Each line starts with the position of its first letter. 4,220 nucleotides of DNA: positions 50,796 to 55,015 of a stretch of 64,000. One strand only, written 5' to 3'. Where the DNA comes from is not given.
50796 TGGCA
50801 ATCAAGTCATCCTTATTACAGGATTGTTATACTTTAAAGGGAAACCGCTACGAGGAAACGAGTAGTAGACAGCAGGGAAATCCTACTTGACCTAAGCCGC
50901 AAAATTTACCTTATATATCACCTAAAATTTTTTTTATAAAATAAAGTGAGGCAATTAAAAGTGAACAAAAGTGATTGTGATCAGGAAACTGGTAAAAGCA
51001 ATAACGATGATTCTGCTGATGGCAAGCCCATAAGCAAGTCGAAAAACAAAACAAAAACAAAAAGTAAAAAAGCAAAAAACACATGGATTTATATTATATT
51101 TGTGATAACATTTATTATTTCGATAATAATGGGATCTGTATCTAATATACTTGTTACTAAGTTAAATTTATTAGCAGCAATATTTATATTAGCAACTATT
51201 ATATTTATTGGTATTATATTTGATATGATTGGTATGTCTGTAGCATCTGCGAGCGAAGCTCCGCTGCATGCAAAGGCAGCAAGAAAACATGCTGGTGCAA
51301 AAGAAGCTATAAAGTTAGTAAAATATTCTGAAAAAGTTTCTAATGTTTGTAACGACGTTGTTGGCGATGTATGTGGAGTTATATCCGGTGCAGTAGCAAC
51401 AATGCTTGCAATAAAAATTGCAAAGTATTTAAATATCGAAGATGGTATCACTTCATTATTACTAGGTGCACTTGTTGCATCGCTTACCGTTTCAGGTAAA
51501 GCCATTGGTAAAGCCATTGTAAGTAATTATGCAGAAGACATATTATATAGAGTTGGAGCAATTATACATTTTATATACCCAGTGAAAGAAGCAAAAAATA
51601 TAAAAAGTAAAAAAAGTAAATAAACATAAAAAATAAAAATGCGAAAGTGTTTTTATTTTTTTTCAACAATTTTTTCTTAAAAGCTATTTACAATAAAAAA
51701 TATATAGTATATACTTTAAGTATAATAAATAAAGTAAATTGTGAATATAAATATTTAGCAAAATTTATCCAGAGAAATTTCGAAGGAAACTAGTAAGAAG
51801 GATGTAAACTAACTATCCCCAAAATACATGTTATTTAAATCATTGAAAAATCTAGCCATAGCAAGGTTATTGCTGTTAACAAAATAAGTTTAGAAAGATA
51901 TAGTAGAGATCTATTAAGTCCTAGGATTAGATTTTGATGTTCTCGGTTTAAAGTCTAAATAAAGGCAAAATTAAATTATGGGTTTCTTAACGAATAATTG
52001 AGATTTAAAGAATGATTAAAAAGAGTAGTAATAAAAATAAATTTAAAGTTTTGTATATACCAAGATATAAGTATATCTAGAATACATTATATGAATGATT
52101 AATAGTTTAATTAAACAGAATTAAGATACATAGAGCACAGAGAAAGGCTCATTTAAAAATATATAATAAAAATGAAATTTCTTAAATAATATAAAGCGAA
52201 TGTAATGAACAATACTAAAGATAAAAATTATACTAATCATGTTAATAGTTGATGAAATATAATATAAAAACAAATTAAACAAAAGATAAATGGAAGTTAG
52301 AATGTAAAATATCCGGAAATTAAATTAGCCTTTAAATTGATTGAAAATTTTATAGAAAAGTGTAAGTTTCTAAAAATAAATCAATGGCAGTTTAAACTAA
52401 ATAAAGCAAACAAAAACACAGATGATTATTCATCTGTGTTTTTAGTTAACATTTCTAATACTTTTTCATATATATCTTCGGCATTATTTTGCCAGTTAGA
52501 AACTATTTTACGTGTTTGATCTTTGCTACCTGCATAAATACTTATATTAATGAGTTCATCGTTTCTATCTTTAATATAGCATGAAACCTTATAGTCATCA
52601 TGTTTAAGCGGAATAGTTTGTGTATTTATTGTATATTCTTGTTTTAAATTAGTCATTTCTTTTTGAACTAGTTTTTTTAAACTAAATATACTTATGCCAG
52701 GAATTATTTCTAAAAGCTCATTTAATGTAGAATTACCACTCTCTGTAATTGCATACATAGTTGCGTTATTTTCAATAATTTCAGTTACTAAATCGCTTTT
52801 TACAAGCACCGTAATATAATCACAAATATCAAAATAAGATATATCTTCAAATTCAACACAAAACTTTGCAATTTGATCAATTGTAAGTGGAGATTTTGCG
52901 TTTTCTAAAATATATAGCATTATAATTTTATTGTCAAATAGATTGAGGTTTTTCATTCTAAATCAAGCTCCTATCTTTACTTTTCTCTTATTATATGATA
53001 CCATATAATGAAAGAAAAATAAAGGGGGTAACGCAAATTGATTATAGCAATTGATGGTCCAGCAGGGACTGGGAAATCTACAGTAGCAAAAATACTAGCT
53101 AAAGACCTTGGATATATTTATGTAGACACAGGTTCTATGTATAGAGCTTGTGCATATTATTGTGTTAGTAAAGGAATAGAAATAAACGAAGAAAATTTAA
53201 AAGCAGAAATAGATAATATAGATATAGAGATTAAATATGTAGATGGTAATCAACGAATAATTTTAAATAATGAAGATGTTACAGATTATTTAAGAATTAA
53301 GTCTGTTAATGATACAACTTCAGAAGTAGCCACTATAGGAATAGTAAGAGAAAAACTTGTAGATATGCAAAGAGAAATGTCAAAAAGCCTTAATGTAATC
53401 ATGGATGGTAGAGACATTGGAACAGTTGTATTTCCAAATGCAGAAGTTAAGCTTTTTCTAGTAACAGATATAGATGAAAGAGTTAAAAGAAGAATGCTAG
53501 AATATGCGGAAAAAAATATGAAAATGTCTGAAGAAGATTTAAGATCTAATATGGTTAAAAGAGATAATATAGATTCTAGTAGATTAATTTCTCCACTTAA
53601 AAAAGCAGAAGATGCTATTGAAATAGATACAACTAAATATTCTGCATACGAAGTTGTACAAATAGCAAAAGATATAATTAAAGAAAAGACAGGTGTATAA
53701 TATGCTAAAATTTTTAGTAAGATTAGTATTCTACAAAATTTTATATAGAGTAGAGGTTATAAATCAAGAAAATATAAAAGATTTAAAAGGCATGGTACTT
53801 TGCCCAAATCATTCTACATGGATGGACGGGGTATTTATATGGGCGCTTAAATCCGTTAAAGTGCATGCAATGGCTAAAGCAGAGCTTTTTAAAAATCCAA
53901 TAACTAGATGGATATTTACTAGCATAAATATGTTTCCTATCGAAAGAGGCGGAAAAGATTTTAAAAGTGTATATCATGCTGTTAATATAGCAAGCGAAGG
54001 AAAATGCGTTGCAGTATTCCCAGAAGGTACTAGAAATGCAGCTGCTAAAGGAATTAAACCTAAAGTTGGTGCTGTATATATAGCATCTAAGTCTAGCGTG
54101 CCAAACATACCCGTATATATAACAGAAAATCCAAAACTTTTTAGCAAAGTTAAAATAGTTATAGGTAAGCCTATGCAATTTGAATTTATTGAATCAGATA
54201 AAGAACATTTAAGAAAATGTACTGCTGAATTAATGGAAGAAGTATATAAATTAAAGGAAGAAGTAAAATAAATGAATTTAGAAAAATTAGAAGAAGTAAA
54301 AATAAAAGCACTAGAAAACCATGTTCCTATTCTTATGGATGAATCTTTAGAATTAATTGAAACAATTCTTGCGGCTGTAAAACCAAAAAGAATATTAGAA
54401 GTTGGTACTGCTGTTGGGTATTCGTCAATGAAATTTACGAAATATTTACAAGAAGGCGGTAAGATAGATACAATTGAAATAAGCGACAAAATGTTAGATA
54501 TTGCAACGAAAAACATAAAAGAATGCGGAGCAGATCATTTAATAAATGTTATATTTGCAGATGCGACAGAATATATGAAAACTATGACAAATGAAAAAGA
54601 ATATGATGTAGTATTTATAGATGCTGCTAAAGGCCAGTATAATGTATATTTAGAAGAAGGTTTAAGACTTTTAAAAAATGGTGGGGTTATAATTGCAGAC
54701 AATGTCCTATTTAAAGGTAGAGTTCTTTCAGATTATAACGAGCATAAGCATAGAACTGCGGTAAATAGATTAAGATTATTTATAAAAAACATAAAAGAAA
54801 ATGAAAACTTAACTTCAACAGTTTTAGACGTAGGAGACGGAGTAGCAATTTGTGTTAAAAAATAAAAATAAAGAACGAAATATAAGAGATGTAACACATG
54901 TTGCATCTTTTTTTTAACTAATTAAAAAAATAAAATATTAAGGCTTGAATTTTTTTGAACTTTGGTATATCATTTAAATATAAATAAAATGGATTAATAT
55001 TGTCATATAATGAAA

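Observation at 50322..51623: A structured RNA of about 570 nt with its own promoter, upstream of a four-helix membrane protein (OLE/OapA-like)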

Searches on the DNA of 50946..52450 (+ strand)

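Call 18: search_rna_families(sources=[L001, L002, L003, L080, L017, L062, L063, L064, L073, L050, L007, L024], threshold=gathering)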
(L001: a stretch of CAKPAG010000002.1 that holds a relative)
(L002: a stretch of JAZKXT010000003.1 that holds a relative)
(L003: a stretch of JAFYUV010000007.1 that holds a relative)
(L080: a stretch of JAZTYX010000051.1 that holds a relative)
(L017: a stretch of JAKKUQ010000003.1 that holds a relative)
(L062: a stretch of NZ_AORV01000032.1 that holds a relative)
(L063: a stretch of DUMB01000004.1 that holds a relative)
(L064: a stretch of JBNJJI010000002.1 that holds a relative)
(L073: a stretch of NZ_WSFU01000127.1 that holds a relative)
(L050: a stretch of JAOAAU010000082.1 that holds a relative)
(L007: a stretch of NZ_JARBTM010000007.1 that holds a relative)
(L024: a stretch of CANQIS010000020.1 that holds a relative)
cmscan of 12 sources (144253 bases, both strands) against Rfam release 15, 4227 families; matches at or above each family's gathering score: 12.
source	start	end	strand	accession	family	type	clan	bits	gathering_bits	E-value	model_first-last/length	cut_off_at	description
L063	5237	5879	+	RF01071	OLE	Gene;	-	547.1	50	2.5e-157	1-616/616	no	Ornate Large Extremophilic RNA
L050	5250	5898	+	RF01071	OLE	Gene;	-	542.8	50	4.8e-156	1-616/616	no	Ornate Large Extremophilic RNA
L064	5301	5917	+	RF01071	OLE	Gene;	-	535.1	50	9.3e-154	1-616/616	no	Ornate Large Extremophilic RNA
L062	5274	5924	+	RF01071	OLE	Gene;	-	532.4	50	5.9e-153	1-616/616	no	Ornate Large Extremophilic RNA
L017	5359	5975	+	RF01071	OLE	Gene;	-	525.5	50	6.4e-151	1-616/616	no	Ornate Large Extremophilic RNA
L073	5301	5870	+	RF01071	OLE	Gene;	-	471.4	50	7.3e-135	1-616/616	no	Ornate Large Extremophilic RNA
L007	5315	5935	+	RF01071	OLE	Gene;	-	403.9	50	7.7e-115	1-616/616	no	Ornate Large Extremophilic RNA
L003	5439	5985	+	RF01071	OLE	Gene;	-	305.8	50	9.8e-86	1-616/616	no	Ornate Large Extremophilic RNA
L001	5313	5890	+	RF01071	OLE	Gene;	-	298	50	2e-83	1-616/616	no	Ornate Large Extremophilic RNA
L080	5451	5988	+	RF01071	OLE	Gene;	-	290.5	50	3.4e-81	1-616/616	no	Ornate Large Extremophilic RNA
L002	5459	5992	+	RF01071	OLE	Gene;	-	288.9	50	1e-80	1-616/616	no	Ornate Large Extremophilic RNA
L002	6649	6977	+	RF00010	RNaseP_bact_a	Gene; ribozyme;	CL00002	259.8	100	3.4e-83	1-367/367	no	Bacterial RNase P class A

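Call 39: search_rna_families(source=window, start=51600, end=52450, threshold=evalue, max_evalue=1)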
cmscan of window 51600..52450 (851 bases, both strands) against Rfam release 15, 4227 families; matches with E-value up to 1: 1.
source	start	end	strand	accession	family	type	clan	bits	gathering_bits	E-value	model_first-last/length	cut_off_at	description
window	52376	52440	+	RF02057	STnc40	Gene; sRNA;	-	22.8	45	0.23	1-70/70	no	Salmonella enterica sRNA STnc40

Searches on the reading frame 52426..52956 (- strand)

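Call 4: search_protein_families(library=pfam, proteins=[window:52426-52956:-], max_evalue=0.01)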
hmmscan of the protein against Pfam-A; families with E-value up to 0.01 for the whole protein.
window:52426-52956:- (176 aa): 2 families
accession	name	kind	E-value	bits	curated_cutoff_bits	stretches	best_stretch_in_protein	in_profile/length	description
PF14277.12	DUF4364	-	1.5e-37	129.4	26.9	1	9-170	1-162/162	Domain of unknown function (DUF4364)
PF14947.12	HTH_45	-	8.1e-05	23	25.5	1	38-84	30-72/77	Winged helix-turn-helix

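Call 5: search_protein_families(library=ncbifam, proteins=[window:52426-52956:-], max_evalue=0.01)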
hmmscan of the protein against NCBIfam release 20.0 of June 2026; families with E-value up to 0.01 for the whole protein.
window:52426-52956:- (176 aa): 2 families
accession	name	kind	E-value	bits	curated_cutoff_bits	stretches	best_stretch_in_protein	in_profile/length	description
NF053610.1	Sso10a_fam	subfamily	0.00033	20.6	60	1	13-77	7-63/64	Sso10a family chromatin protein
NF009992.0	PRK13461.1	equivalog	0.0063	16.1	127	1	137-170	62-95/159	F0F1 ATP synthase subunit B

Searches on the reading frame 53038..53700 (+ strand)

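Call 4: search_protein_families(library=pfam, proteins=[window:53038-53700:+], max_evalue=0.01)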
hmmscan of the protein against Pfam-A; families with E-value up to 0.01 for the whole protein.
window:53038-53700:+ (220 aa): 14 families
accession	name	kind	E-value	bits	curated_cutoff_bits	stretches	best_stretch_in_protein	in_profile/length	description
PF02224.24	Cytidylate_kin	-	4e-64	216.6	26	1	3-215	1-210/211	Cytidylate kinase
PF13189.12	Cytidylate_kin2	-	2.6e-10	41.2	28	1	2-179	1-150/176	Cytidylate kinase-like family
PF13238.12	AAA_18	-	4.4e-07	30.8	29.4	1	3-166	1-121/128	AAA domain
PF13207.12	AAA_17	-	1.4e-06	29.1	27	1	7-39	2-34/136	AAA domain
PF00406.28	ADK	-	0.00024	21.7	26.8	1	7-56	3-52/151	Adenylate kinase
PF01202.28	SKI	-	0.0005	20.7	22.1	1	10-32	2-24/159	Shikimate kinase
PF03215.21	Rad17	-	0.00057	20.3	23.8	1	2-29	47-74/186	Rad17 P-loop domain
PF00004.35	AAA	-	0.00071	20.5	21.2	1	7-53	5-45/131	ATPase family associated with various cellular activities (AAA)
PF13521.12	AAA_28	-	0.0021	18.8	27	1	3-29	2-28/164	AAA domain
PF01712.25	dNK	-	0.0023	18.2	27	1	3-27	1-25/203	Deoxynucleoside kinase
PF13671.12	AAA_33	-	0.0041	17.9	27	0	4-37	3-36/143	AAA domain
PF01121.26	CoaE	-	0.0043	17.2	27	1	1-34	1-33/180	Dephospho-CoA kinase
PF00005.33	ABC_tran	-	0.0054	17.8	25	0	2-71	13-67/137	ABC transporter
PF00910.28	RNA_helicase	-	0.0091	16.9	21.5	0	4-25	2-23/105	RNA helicase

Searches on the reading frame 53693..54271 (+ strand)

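Call 4: search_protein_families(library=pfam, proteins=[window:53693-54271:+], max_evalue=0.01)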
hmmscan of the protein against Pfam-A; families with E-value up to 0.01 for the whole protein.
window:53693-54271:+ (192 aa): 1 family
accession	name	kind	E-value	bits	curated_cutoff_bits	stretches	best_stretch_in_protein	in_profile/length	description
PF01553.26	Acyltransferase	-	7.8e-27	94.1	23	1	19-143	1-131/132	Acyltransferase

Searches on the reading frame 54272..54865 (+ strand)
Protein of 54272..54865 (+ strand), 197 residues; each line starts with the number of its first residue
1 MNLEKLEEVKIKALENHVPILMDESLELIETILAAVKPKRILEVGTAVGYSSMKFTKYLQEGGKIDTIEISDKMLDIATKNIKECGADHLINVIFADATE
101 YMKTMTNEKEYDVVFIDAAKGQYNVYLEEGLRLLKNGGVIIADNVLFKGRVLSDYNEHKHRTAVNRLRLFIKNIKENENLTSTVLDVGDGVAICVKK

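Call 4: search_protein_families(library=pfam, proteins=[window:54272-54865:+], max_evalue=0.01)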
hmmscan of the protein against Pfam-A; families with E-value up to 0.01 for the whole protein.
window:54272-54865:+ (197 aa): 16 families
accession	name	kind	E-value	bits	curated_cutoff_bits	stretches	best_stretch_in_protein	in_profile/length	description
PF01596.23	Methyltransf_3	-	2.5e-35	122.1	22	1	3-196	11-203/204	O-methyltransferase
PF13578.12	Methyltransf_24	-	1.7e-10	42.1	26.3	1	42-145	1-105/105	Methyltransferase domain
PF01135.25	PCMT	-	1.5e-09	38.4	20.3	1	20-141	60-170/210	Protein-L-isoaspartate(D-aspartate) O-methyltransferase (PCMT)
PF13847.12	Methyltransf_31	-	4.8e-09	36.5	27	1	39-146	5-113/145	Methyltransferase domain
PF01209.24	Ubie_methyltran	-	1.3e-07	31.7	20.1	1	29-141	39-150/233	ubiE/COQ5 methyltransferase family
PF13649.12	Methyltransf_25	-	1.6e-07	32.4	27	1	41-138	1-97/97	Methyltransferase domain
PF00107.32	ADH_zinc_N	-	8.1e-06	26.2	31.8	1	64-141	16-86/129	Zinc-binding dehydrogenase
PF08241.18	Methyltransf_11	-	2.7e-05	25.1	21.2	1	43-141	2-94/95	Methyltransferase domain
PF08704.16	GCD14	-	9.8e-05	22.6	26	1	13-119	16-122/247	tRNA methyltransferase complex GCD14 subunit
PF03602.21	Cons_hypoth95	-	0.00015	21.9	24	1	67-140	69-142/182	Conserved hypothetical protein 95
PF02475.24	TRM5-TYW2_MTfase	-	0.00019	21.9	28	1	40-141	39-134/164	TRM5/TYW2 methyltransferase domain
PF09445.16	Methyltransf_15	-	0.00027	21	22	1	47-121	10-82/165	RNA cap guanine-N2 methyltransferase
PF02005.22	TRM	-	0.0051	16.5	27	1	39-140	51-149/376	N2,N2-dimethylguanosine tRNA methyltransferase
PF01269.23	Fibrillarin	-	0.0055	16.3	27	1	38-141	72-173/227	Fibrillarin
PF08242.18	Methyltransf_12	-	0.0072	17.5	30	0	42-116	1-71/98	Methyltransferase domain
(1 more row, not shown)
